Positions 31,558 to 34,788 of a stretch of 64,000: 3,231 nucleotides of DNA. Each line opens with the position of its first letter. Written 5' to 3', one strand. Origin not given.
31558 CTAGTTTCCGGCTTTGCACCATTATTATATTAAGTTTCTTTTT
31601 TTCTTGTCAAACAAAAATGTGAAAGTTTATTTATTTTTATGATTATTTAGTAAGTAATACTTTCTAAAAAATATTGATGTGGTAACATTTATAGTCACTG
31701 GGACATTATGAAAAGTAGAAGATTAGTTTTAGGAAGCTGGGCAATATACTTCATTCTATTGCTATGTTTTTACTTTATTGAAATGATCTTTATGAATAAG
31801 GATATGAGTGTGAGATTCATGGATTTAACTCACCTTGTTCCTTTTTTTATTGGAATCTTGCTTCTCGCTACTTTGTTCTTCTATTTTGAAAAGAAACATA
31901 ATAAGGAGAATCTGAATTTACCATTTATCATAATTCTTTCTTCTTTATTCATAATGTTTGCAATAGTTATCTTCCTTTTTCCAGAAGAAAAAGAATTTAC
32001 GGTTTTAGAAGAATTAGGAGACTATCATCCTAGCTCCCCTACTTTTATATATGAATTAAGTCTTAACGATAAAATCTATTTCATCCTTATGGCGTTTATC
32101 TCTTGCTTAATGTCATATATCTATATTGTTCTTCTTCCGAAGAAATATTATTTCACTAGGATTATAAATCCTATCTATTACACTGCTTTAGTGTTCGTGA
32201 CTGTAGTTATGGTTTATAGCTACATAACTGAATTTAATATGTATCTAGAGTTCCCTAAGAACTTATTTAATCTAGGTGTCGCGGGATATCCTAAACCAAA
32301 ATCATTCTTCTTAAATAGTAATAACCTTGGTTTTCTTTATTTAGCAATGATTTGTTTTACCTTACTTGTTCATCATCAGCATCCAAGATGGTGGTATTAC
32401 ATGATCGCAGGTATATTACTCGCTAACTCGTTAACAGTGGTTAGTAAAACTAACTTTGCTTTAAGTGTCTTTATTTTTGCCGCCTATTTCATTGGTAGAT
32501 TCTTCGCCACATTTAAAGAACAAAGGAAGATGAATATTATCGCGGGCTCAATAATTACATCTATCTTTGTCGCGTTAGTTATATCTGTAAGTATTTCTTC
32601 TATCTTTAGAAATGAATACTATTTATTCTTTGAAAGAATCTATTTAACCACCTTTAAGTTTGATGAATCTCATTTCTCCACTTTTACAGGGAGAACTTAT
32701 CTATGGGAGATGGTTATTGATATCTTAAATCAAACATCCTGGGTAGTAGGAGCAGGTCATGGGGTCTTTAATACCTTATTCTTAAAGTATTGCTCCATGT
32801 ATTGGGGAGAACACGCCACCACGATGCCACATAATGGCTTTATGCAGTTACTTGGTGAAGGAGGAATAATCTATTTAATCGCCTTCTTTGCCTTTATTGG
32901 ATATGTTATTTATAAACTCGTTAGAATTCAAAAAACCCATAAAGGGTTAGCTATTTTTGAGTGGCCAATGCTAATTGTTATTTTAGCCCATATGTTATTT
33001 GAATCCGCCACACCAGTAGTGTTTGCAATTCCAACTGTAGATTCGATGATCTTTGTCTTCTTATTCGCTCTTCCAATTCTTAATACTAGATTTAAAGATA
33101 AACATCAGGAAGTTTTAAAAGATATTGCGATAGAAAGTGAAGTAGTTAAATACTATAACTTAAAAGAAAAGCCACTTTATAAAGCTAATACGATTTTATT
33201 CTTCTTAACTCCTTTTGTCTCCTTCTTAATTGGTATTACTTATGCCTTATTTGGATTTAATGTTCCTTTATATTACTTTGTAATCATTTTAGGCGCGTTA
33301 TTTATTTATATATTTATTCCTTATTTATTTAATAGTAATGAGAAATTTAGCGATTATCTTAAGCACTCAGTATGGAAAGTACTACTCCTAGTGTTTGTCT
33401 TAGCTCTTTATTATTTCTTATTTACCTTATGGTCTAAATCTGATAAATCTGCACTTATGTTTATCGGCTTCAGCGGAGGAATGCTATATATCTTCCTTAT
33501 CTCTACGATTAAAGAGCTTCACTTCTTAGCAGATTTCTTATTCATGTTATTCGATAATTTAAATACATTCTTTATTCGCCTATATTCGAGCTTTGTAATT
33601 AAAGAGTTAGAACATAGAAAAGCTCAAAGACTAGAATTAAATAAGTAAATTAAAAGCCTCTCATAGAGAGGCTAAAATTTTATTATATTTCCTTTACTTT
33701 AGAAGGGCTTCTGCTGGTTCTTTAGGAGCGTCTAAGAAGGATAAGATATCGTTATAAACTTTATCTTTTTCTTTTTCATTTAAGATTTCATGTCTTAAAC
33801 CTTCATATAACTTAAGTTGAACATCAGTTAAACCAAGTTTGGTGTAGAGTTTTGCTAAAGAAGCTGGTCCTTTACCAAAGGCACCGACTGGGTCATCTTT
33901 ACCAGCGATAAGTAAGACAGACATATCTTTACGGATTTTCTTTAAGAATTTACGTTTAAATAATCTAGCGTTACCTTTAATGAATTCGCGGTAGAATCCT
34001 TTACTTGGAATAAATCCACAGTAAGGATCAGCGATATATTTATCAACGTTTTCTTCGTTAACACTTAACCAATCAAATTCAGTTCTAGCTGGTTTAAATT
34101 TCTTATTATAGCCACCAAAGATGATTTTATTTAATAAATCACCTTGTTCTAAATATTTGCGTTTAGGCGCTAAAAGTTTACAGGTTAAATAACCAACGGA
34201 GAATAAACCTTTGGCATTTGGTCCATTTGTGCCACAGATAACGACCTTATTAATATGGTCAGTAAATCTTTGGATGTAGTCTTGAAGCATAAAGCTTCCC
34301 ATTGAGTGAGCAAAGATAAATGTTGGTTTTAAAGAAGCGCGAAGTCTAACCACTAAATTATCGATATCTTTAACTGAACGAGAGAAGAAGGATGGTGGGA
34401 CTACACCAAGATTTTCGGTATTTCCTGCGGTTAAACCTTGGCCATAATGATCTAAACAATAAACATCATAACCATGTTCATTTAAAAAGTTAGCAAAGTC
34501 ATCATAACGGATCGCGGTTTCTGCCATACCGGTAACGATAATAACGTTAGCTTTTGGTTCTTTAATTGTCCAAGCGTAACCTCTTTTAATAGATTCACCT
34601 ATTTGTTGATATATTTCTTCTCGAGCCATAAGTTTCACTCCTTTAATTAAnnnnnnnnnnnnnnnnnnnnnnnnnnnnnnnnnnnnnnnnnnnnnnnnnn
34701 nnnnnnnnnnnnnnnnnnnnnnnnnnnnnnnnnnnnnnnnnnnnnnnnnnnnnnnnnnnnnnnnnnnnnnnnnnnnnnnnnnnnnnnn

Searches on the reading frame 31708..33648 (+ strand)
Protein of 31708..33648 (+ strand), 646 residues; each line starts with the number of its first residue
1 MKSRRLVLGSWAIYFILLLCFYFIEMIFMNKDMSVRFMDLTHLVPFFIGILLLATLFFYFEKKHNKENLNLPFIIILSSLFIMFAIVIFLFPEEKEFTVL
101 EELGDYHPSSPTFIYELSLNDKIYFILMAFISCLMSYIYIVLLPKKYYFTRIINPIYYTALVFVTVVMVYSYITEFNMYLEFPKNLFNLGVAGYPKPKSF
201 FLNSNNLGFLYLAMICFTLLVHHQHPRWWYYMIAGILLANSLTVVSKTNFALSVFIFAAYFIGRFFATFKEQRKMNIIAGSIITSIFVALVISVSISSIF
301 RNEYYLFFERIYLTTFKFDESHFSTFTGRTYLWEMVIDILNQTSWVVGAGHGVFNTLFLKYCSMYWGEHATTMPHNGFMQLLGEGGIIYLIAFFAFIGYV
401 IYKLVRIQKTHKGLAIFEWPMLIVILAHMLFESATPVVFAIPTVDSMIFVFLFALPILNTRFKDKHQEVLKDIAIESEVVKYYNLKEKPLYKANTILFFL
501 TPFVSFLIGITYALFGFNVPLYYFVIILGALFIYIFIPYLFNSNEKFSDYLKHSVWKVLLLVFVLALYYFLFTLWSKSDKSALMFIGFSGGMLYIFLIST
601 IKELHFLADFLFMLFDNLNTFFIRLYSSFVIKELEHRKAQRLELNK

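Call 14: search_protein_families(library=pfam, proteins=[window:31708-33648:+], max_evalue=0.01)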
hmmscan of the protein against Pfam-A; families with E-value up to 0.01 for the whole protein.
window:31708-33648:+ (646 aa): 1 family
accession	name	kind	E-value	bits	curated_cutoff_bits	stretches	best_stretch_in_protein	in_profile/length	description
PF04932.20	Wzy_C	-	3.5e-09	37.1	31.7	1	251-394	20-149/149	O-Antigen ligase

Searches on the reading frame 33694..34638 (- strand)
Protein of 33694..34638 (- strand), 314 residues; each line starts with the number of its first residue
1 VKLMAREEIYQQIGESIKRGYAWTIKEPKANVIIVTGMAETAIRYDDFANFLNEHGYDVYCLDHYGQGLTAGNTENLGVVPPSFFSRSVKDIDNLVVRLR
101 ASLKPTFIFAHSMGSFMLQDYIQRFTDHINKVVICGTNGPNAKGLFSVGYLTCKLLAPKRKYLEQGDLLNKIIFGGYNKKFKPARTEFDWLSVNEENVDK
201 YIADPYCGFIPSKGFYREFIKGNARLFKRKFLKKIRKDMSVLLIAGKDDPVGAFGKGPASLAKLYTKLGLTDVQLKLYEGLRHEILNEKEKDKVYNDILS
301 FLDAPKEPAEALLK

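Call 14: search_protein_families(library=pfam, proteins=[window:33694-34638:-], max_evalue=0.01)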
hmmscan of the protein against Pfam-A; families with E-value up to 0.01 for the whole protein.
window:33694-34638:- (314 aa): 5 families
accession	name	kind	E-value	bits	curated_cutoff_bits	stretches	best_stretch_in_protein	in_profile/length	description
PF12146.15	Hydrolase_4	-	4.5e-41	141.2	27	1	27-290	2-239/239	Serine aminopeptidase, S33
PF00561.26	Abhydrolase_1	-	3.8e-11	43.6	25.8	1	32-284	3-239/245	alpha/beta hydrolase fold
PF12697.13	Abhydrolase_6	-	5.3e-06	27.7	26.3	1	47-260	19-178/217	Alpha/beta hydrolase family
PF10230.15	LIDHydrolase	-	0.0038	17.4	27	1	45-134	18-115/262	Lipid-droplet associated hydrolase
PF00326.27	Peptidase_S9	-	0.0059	16.5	22.6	0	232-303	138-207/213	Prolyl oligopeptidase family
